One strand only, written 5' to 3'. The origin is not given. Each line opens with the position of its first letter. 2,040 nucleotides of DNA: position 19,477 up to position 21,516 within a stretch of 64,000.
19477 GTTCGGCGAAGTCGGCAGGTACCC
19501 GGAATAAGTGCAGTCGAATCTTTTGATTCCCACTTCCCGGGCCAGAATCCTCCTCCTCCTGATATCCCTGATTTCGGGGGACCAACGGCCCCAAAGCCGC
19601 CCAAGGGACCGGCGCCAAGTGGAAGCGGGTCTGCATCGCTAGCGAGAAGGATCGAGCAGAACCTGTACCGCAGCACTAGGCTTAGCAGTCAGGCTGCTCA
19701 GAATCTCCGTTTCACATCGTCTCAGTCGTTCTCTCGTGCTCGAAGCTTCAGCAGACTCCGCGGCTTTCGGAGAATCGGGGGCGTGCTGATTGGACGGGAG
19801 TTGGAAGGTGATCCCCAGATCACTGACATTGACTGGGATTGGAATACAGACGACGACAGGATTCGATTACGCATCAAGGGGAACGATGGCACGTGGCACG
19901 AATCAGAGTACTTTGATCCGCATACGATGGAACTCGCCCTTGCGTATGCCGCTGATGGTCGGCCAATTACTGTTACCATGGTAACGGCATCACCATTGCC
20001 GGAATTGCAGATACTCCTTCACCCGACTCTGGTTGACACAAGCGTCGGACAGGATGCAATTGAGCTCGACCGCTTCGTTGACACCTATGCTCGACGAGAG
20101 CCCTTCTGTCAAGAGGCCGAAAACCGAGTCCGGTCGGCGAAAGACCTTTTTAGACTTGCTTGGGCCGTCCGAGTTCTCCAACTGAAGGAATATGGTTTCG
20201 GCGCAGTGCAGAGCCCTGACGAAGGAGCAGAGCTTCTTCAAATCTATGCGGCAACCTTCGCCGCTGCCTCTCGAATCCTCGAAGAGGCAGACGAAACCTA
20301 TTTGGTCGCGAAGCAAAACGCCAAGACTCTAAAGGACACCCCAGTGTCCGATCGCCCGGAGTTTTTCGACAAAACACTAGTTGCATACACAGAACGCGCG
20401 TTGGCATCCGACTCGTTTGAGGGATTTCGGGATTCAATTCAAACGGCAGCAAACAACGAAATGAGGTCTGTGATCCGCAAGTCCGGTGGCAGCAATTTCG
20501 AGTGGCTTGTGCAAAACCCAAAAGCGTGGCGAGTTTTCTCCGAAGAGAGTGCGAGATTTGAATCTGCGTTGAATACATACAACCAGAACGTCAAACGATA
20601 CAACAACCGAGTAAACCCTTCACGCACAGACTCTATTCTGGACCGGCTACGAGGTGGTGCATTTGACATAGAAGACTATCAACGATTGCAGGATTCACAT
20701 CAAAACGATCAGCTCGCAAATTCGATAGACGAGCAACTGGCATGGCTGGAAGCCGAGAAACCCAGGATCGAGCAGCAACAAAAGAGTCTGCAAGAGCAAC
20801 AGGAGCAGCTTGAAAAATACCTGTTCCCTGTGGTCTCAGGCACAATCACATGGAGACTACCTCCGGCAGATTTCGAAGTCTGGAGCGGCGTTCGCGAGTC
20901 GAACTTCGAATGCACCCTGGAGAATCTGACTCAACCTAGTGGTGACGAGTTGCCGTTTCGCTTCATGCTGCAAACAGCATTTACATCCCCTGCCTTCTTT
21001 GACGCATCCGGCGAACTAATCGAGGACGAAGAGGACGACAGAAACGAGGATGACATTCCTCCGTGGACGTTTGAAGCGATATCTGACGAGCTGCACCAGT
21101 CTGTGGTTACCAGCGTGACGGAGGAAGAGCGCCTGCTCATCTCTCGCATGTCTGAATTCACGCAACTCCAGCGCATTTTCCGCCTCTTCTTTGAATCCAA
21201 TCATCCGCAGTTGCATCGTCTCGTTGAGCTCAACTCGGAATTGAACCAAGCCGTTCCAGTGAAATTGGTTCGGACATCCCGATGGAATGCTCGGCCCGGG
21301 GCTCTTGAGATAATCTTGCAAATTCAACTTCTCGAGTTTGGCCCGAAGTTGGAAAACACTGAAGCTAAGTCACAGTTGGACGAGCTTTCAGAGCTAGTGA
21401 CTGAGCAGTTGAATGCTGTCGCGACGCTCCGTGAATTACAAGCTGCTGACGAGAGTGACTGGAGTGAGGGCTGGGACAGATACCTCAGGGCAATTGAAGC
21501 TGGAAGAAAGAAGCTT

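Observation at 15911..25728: Four-gene coupled operon: caspase-like protease, membrane coiled-coil giant, TIR-TM protein and DUF4062-NACHT-TPR NTPase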

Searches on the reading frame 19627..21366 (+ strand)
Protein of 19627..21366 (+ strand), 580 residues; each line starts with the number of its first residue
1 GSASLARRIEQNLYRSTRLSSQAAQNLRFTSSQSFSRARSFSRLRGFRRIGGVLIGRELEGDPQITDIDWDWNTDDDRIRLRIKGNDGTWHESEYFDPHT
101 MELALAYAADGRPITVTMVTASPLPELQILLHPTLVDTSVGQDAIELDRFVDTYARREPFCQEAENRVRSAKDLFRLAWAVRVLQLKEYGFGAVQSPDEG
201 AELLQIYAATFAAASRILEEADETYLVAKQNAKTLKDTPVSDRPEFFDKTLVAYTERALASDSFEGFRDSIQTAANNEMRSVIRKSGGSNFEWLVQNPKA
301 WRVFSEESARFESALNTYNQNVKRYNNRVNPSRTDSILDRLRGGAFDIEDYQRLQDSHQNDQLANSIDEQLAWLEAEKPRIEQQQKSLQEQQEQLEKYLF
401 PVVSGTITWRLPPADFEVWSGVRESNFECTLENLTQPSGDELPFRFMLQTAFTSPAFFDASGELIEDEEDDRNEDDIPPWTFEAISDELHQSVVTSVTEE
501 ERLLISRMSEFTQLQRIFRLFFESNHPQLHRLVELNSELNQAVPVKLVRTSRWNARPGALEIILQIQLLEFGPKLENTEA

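Call 112: search_dna_similar(query=window:19627-21366:+, collection=plasmids, mode=protein, max_rows=20)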
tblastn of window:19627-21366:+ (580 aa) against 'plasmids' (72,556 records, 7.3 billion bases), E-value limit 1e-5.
No match.

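Call 113: search_dna_similar(query=window:19627-21366:+, collection=phages, mode=protein, max_rows=10)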
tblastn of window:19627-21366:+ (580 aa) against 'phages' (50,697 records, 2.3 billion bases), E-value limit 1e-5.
No match.
